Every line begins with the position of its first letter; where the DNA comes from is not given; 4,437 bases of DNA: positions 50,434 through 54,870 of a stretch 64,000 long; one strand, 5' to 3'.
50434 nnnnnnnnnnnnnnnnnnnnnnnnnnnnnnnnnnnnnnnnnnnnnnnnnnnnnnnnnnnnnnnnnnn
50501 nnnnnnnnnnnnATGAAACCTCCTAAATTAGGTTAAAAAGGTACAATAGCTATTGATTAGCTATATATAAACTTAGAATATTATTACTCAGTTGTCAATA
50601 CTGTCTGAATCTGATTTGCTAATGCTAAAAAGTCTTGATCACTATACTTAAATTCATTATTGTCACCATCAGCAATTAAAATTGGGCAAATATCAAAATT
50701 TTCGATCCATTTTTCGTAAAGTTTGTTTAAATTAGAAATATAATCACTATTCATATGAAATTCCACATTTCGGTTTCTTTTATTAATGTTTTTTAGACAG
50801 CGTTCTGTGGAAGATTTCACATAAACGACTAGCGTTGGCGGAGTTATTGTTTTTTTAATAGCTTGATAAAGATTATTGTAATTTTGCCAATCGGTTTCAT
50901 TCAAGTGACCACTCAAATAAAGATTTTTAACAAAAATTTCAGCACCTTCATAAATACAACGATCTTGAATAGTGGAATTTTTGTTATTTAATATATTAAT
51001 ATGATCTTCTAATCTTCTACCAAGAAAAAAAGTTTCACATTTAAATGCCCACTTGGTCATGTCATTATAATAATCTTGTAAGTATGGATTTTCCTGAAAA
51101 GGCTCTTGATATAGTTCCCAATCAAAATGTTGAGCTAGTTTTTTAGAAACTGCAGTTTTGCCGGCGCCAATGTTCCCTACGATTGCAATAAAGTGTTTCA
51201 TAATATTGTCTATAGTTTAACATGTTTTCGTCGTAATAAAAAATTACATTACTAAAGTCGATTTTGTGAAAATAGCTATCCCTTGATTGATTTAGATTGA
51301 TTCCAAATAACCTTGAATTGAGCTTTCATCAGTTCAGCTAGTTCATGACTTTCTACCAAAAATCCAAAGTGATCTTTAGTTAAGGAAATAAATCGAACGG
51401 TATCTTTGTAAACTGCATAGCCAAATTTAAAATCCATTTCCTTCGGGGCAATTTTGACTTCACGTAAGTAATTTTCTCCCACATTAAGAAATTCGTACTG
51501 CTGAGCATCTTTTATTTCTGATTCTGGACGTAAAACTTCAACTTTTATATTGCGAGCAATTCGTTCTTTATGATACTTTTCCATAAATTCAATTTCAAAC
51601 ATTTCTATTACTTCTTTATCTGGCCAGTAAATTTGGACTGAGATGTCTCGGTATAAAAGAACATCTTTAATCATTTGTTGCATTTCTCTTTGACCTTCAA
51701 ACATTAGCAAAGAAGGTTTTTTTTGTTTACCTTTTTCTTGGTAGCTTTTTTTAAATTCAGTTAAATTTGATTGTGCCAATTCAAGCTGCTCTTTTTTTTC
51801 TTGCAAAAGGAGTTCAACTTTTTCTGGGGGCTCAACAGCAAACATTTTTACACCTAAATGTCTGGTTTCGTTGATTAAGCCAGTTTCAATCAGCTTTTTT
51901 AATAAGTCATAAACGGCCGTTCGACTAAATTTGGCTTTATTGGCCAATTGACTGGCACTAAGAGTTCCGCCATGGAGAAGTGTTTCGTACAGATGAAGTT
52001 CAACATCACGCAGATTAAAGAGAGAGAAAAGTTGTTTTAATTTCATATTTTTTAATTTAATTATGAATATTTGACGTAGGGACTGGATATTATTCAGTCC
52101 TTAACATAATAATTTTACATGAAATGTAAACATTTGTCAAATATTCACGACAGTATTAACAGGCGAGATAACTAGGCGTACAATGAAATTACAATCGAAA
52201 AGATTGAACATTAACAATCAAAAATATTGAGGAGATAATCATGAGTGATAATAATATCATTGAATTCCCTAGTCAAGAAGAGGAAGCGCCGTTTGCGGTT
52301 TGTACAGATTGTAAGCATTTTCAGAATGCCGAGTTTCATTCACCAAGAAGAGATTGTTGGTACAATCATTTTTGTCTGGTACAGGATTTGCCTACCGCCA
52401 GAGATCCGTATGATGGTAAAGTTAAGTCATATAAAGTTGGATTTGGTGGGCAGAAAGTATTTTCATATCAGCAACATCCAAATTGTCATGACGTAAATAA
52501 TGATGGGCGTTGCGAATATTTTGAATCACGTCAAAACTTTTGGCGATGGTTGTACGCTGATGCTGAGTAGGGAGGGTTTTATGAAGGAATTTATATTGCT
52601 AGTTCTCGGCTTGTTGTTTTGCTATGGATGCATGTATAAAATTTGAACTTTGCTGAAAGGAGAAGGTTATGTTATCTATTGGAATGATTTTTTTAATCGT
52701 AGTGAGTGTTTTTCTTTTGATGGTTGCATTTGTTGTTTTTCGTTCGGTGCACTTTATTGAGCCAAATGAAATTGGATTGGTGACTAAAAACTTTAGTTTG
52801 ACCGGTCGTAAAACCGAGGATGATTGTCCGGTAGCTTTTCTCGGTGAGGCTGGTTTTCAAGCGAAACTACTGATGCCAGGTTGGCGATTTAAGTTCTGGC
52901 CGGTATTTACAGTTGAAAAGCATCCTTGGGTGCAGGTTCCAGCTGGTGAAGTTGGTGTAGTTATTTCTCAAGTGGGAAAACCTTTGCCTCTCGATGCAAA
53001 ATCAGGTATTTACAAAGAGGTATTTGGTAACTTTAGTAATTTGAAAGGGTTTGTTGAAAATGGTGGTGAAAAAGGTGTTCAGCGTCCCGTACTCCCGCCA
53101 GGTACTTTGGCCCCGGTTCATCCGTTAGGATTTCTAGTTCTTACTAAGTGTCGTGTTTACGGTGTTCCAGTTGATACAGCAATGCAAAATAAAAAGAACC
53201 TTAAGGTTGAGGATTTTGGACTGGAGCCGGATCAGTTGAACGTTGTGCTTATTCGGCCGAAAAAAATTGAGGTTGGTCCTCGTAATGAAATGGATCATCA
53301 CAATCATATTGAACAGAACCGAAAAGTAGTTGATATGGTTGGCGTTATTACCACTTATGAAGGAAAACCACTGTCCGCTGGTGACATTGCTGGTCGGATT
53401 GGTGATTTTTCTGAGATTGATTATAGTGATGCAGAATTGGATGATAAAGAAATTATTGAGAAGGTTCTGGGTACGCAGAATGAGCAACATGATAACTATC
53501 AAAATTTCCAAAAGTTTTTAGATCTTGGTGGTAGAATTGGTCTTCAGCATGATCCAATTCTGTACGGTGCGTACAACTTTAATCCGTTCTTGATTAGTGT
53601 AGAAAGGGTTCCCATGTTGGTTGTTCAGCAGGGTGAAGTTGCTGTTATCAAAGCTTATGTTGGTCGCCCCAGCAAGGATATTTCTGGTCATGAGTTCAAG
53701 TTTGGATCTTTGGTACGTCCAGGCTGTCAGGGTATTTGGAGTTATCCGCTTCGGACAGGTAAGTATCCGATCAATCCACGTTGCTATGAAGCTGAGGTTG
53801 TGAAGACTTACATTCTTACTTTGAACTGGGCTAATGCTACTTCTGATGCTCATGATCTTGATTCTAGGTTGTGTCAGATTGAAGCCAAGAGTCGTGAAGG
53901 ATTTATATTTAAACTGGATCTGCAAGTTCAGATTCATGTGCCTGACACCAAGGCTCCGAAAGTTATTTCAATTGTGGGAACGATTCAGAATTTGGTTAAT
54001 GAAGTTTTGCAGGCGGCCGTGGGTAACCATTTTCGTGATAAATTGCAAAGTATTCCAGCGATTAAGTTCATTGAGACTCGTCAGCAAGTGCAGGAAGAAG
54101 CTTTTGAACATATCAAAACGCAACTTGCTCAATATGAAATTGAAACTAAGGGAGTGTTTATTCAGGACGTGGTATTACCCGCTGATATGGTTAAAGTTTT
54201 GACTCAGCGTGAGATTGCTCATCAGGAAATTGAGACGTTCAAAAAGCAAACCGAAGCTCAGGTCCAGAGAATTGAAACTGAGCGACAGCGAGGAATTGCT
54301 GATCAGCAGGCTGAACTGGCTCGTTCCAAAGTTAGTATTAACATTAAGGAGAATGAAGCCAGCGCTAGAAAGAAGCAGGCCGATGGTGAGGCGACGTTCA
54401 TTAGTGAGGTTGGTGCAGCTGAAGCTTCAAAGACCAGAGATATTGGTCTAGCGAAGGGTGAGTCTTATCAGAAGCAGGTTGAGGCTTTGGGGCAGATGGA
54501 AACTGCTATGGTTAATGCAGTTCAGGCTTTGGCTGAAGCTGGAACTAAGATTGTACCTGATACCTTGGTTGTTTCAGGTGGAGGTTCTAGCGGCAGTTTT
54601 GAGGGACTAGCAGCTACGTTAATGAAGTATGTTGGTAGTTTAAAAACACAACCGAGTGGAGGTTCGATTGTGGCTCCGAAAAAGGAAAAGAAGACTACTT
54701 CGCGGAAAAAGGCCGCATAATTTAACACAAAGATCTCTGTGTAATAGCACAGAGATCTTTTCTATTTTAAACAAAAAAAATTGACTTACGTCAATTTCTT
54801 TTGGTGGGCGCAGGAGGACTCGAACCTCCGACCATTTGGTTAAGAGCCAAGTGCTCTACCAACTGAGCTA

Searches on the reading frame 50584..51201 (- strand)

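Call 11: search_protein_families(library=pfam, proteins=[window:50584-51201:-], max_evalue=0.001)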
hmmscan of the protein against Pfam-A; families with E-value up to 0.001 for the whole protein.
window:50584-51201:- (205 aa): 3 families
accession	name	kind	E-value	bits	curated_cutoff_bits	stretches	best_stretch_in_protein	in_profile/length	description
PF01712.25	dNK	-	1.2e-50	172.6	27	1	5-202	1-202/203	Deoxynucleoside kinase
PF13521.12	AAA_28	-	0.00032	21.4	27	1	5-84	2-84/164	AAA domain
PF02223.23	Thymidylate_kin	-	0.00086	19.5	27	0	12-169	6-165/185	Thymidylate kinase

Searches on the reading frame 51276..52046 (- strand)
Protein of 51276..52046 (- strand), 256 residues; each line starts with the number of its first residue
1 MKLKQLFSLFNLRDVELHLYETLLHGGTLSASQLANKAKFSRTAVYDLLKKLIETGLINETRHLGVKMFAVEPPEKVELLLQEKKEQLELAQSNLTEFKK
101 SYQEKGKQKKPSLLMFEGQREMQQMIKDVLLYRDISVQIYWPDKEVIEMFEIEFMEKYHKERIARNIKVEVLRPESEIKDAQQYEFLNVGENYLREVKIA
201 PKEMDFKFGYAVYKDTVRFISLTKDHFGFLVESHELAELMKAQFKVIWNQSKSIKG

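Call 11: search_protein_families(library=pfam, proteins=[window:51276-52046:-], max_evalue=0.001)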
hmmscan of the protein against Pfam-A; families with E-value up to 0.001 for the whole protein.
window:51276-52046:- (256 aa): 4 families
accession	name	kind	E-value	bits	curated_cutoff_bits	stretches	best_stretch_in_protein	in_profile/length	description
PF01978.25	TrmB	-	5e-10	39.5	25.6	1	10-72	4-66/68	Sugar-specific transcriptional regulator TrmB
PF01047.28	MarR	-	0.00039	20.7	24.6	0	16-63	5-52/59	MarR family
PF08279.18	HTH_11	-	0.00059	20.1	25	0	18-64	4-52/55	HTH domain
PF13412.12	HTH_24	-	0.00074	19.5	21.9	0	14-58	3-47/48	Winged helix-turn-helix DNA-binding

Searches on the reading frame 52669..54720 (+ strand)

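Call 11: search_protein_families(library=pfam, proteins=[window:52669-54720:+], max_evalue=0.001)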
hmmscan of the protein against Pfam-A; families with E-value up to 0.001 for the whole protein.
window:52669-54720:+ (683 aa): 3 families
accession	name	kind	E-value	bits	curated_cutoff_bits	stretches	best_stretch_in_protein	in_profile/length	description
PF01145.31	Band_7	-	1.7e-20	74.2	23.6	1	318-532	2-171/176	SPFH domain / Band 7 family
PF13421.11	Band_7_1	-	0.00013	22.2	24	1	433-514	119-206/211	SPFH domain-Band 7 family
PF16515.11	HIP1_clath_bdg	-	0.00096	19.9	28.8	1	505-564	9-68/99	Clathrin-binding domain of Huntingtin-interacting protein 1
